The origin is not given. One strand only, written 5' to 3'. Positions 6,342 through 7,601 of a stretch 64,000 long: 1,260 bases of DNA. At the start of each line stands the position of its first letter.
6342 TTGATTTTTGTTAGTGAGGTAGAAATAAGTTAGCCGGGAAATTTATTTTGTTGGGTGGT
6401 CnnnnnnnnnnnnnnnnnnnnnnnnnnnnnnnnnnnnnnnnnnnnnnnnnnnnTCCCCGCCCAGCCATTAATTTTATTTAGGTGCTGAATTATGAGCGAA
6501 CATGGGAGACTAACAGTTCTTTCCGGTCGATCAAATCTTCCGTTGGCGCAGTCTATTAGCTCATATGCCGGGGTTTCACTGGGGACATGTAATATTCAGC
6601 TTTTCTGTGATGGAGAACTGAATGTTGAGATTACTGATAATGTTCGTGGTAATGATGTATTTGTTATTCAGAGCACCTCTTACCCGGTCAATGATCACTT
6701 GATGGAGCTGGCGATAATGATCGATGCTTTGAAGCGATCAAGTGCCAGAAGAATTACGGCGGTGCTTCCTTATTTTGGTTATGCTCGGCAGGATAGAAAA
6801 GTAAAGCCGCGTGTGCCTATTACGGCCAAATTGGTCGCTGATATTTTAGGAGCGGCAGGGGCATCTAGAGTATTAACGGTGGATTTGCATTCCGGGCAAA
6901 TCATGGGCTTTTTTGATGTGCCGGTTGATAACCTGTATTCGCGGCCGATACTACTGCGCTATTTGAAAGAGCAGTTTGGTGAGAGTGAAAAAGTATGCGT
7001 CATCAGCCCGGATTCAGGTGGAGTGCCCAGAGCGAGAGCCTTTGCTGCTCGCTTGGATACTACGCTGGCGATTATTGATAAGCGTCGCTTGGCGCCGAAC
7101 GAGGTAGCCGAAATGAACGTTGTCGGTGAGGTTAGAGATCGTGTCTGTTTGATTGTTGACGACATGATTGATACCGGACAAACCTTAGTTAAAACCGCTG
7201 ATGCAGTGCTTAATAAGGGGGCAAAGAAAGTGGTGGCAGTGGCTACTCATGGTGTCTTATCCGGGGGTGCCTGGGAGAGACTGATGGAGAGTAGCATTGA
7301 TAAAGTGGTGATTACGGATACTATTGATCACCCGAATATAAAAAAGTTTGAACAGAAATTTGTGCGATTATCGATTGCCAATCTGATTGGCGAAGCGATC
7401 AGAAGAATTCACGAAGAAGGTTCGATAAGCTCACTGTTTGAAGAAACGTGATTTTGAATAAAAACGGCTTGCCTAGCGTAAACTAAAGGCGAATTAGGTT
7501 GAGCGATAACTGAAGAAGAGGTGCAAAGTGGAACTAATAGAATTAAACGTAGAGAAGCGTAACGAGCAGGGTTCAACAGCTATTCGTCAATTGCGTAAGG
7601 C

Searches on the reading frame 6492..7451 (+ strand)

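Call 15: search_protein_families(library=ncbifam, proteins=[window:6492-7451:+])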
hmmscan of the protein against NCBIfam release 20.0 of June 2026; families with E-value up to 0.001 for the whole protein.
window:6492-7451:+ (319 aa): 17 families
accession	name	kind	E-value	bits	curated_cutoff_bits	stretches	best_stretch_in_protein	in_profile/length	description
NF002320.0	PRK01259.1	subfamily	3.2e-135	450.6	297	1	5-317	5-315/316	ribose-phosphate diphosphokinase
NF002758.0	PRK02812.1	equivalog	1.7e-117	392.3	518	1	2-316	17-329/330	ribose-phosphate pyrophosphokinase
TIGR01251.1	ribP_PPkin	subfamily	3.9e-116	387.3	113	1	8-317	2-309/309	ribose-phosphate diphosphokinase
NF002618.0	PRK02269.1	equivalog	1.7e-112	376.2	460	1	6-317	5-317/321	ribose-phosphate diphosphokinase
NF003428.0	PRK04923.1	equivalog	2e-109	365.6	536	1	2-316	2-317/319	ribose-phosphate diphosphokinase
NF002844.0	PRK03092.1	equivalog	1.6e-108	362.8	438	1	5-318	10-324/326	ribose-phosphate diphosphokinase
NF002686.0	PRK02458.1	equivalog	3.1e-99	332.5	506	1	4-317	7-317/323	ribose-phosphate diphosphokinase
NF001815.0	PRK00553.1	equivalog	1.7e-89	300.2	484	1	17-317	20-322/332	ribose-phosphate pyrophosphokinase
NF002095.0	PRK00934.1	equivalog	5.9e-66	222.5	296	1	9-281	3-270/287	ribose-phosphate diphosphokinase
NF005299.0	PRK06827.1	subfamily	5.1e-45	153.8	327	1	33-318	58-370/383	phosphoribosylpyrophosphate synthetase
NF005537.0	PRK07199.1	subfamily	1.9e-44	151.9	322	1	15-282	11-277/301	ribose-phosphate diphosphokinase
NF002620.0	PRK02277.1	subfamily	2.3e-08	33.9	115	1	170-250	90-175/201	orotate phosphoribosyltransferase-like protein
NF045507.1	transregGfcR_Halo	equivalog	5.2e-07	29.3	300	1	172-250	102-187/215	transcriptional regulator GfcR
NF006605.0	PRK09162.1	equivalog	1e-05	25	181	1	213-249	95-131/183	hypoxanthine-guanine phosphoribosyltransferase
NF001097.0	PRK00129.1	equivalog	0.00016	21.5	114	1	208-252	116-160/209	uracil phosphoribosyltransferase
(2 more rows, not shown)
